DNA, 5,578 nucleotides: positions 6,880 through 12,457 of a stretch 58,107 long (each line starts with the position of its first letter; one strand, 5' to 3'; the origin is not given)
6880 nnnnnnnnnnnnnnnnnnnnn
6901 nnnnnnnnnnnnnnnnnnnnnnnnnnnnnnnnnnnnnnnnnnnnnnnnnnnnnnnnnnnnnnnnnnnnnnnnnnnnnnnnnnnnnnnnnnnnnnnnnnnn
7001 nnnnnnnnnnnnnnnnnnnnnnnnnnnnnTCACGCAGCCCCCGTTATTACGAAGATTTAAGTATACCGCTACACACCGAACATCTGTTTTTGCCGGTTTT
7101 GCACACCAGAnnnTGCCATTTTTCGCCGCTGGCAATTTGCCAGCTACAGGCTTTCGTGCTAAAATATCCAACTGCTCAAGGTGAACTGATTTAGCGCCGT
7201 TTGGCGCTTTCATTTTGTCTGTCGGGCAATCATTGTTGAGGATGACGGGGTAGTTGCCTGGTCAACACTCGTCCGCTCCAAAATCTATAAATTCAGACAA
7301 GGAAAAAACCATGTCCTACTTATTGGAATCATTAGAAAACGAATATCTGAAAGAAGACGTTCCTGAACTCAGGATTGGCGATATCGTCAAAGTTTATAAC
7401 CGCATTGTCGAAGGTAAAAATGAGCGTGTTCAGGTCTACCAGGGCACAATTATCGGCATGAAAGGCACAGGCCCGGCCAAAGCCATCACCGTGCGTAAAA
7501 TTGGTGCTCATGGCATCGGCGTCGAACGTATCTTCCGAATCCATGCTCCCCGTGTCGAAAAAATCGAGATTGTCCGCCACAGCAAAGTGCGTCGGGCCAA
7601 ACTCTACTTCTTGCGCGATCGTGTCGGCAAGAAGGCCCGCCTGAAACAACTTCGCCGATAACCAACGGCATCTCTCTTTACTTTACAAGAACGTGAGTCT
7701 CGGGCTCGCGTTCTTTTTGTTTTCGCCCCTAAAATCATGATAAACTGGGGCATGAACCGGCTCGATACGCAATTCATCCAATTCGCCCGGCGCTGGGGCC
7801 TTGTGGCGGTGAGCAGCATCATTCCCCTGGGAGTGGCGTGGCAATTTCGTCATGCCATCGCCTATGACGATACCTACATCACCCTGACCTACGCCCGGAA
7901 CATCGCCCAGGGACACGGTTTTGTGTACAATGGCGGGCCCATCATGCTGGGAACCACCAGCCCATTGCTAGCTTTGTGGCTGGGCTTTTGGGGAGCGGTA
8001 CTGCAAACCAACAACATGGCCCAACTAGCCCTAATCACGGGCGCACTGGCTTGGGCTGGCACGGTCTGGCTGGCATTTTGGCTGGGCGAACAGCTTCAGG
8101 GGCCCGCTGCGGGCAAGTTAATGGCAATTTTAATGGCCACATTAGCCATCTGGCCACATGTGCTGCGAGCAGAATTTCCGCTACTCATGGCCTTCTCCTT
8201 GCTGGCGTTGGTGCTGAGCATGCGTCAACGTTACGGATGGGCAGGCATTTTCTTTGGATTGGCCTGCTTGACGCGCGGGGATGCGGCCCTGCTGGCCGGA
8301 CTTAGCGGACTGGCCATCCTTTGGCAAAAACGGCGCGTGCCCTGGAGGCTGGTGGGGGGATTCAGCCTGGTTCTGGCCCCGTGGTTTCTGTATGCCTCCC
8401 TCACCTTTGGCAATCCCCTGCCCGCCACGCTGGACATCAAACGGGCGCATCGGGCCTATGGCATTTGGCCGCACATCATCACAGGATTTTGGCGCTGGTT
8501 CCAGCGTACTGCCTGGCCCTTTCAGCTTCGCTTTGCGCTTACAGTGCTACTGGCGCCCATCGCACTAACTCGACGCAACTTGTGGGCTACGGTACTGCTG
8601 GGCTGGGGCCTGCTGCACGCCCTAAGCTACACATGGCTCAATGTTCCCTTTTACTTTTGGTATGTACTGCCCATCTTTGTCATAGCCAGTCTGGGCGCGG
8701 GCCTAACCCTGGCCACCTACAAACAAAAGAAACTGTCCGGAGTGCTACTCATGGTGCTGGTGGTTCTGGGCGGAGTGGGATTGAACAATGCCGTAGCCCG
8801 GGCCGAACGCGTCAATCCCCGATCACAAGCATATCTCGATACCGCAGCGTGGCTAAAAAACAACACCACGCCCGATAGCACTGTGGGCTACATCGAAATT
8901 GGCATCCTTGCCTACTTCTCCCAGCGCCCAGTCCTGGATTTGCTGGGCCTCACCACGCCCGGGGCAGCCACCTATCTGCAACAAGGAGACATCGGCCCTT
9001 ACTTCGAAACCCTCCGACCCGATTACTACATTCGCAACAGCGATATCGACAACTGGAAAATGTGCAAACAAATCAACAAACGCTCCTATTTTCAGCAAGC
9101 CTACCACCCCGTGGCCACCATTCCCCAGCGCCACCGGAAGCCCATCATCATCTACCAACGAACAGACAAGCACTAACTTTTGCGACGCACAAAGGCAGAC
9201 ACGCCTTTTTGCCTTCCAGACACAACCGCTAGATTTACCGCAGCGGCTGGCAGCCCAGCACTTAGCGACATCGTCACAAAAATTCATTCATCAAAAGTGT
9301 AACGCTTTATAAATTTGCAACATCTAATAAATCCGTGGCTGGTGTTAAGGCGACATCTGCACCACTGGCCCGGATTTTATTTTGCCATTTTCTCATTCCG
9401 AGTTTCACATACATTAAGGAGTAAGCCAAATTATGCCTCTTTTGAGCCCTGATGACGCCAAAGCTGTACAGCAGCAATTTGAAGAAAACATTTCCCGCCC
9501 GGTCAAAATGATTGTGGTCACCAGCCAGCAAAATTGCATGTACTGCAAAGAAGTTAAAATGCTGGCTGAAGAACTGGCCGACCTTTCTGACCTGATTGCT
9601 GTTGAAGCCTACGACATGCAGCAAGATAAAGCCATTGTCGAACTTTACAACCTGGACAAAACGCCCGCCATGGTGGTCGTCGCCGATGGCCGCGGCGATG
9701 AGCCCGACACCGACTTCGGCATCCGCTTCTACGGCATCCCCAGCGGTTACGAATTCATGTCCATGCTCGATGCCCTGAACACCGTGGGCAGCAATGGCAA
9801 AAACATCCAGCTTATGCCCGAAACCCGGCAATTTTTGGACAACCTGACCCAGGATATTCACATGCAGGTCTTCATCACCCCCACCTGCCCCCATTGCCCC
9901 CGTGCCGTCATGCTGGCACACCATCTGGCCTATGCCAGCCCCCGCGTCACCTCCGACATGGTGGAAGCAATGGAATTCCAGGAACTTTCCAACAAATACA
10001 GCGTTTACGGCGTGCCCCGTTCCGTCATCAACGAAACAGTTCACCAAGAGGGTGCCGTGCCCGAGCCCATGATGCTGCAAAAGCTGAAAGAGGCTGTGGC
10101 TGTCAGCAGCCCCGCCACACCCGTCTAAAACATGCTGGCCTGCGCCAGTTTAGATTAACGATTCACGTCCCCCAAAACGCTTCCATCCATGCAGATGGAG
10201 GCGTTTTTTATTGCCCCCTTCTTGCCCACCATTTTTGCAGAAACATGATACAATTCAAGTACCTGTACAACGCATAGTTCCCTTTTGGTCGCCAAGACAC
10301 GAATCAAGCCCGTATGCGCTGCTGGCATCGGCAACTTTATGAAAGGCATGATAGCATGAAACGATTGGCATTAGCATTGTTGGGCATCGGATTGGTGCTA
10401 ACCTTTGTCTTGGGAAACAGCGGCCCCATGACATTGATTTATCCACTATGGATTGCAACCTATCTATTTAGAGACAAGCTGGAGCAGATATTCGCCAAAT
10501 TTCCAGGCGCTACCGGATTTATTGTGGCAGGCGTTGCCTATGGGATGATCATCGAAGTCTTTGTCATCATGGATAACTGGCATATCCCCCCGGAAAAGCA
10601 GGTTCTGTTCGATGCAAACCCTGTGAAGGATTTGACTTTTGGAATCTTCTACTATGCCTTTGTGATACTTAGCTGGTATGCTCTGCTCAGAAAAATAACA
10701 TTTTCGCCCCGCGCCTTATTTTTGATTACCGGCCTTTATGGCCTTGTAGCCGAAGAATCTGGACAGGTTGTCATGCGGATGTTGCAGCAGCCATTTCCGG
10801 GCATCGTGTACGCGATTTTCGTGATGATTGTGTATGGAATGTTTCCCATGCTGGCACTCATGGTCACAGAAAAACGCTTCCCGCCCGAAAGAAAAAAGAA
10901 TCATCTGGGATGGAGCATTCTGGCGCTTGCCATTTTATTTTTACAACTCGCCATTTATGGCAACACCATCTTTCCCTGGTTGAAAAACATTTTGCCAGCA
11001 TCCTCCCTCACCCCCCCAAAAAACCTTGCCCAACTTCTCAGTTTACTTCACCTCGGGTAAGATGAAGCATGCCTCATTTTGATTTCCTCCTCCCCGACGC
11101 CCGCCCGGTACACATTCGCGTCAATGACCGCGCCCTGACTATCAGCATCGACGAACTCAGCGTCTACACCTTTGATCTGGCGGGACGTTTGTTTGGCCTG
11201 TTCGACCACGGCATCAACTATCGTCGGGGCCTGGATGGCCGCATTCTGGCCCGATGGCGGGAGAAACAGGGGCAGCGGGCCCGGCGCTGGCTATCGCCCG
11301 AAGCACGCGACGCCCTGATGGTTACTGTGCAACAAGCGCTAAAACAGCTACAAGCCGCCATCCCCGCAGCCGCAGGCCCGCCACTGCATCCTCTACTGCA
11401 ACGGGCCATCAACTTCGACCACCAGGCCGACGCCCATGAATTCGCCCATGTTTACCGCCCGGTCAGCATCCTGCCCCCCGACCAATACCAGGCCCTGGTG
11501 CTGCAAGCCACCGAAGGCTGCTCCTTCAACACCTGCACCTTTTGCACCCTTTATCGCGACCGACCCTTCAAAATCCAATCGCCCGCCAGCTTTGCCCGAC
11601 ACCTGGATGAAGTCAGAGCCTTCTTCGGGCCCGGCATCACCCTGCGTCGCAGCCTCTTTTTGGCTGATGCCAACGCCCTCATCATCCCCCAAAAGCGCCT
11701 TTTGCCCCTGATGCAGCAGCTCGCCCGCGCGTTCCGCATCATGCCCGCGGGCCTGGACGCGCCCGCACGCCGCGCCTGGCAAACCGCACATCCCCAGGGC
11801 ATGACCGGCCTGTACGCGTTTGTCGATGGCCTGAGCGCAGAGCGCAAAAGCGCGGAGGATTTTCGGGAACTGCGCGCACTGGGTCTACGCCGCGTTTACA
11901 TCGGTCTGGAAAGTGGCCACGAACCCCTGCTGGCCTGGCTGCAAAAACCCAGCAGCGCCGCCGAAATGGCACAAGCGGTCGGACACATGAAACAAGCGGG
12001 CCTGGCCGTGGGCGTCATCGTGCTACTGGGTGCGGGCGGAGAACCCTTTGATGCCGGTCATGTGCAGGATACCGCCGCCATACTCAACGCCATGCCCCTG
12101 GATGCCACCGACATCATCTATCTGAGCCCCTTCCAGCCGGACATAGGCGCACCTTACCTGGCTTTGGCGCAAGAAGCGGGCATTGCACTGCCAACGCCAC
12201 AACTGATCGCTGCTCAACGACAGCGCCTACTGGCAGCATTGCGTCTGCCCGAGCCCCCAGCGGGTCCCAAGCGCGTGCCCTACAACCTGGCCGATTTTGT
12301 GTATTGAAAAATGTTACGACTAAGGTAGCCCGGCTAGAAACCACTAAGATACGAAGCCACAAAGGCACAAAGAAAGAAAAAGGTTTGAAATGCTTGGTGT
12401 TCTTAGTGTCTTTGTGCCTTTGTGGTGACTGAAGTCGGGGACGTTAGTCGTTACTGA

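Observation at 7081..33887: Shared C-terminal [LY]-[FY]-[LV]-P-x-[LI] motif on three unrelated secreted proteins: candidate sorting or assembly signal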

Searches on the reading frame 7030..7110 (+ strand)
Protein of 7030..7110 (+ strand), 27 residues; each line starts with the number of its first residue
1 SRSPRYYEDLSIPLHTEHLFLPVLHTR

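Call 81: search_protein_families(library=ncbifam, proteins=[window:7030-7110:+], max_evalue=10)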
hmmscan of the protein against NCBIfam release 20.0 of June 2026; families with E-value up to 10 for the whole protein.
seq(27 aa): 0 families

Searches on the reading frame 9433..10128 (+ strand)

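Call 34: search_protein_families(library=pfam, proteins=[window:9433-10128:+], max_evalue=0.001)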
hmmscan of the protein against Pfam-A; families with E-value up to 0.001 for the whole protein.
window:9433-10128:+ (231 aa): 6 families
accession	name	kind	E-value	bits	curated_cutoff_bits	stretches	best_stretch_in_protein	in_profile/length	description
PF13192.12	Thioredoxin_3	-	1.1e-19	70.7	24.8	2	143-218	2-74/76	Thioredoxin domain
PF00085.26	Thioredoxin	-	2.9e-09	37.3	23.5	1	11-87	5-83/103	Thioredoxin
PF00462.30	Glutaredoxin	-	2.9e-08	34.2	22.9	1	146-201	3-57/60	Glutaredoxin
PF13098.12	Thioredoxin_2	-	5e-06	27.2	27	0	26-87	8-85/104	Thioredoxin-like domain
PF23357.1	DUF7088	-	1.5e-05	25.6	27.8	0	127-201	7-87/105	Domain of unknown function (DUF7088)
PF14595.12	Thioredoxin_9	-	3.4e-05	24.2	25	0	116-192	17-93/129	Thioredoxin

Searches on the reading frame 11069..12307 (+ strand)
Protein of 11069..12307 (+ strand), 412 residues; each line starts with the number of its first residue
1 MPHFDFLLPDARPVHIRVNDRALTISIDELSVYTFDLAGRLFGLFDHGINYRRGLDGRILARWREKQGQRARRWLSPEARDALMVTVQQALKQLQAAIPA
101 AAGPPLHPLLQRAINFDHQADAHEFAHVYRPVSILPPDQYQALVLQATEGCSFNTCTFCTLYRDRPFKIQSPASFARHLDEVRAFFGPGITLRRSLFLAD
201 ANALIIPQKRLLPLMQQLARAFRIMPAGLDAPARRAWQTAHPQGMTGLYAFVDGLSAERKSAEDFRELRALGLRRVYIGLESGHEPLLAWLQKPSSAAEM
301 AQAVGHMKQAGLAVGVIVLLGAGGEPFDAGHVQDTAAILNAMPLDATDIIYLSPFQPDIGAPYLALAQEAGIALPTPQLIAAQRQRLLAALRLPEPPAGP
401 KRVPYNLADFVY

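Call 34: search_protein_families(library=pfam, proteins=[window:11069-12307:+], max_evalue=0.001)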
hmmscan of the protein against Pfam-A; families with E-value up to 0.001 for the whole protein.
window:11069-12307:+ (412 aa): 1 family
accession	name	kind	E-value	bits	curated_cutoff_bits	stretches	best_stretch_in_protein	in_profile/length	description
PF04055.27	Radical_SAM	-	3.1e-08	34.4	29.5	1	262-326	91-155/166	Radical SAM superfamily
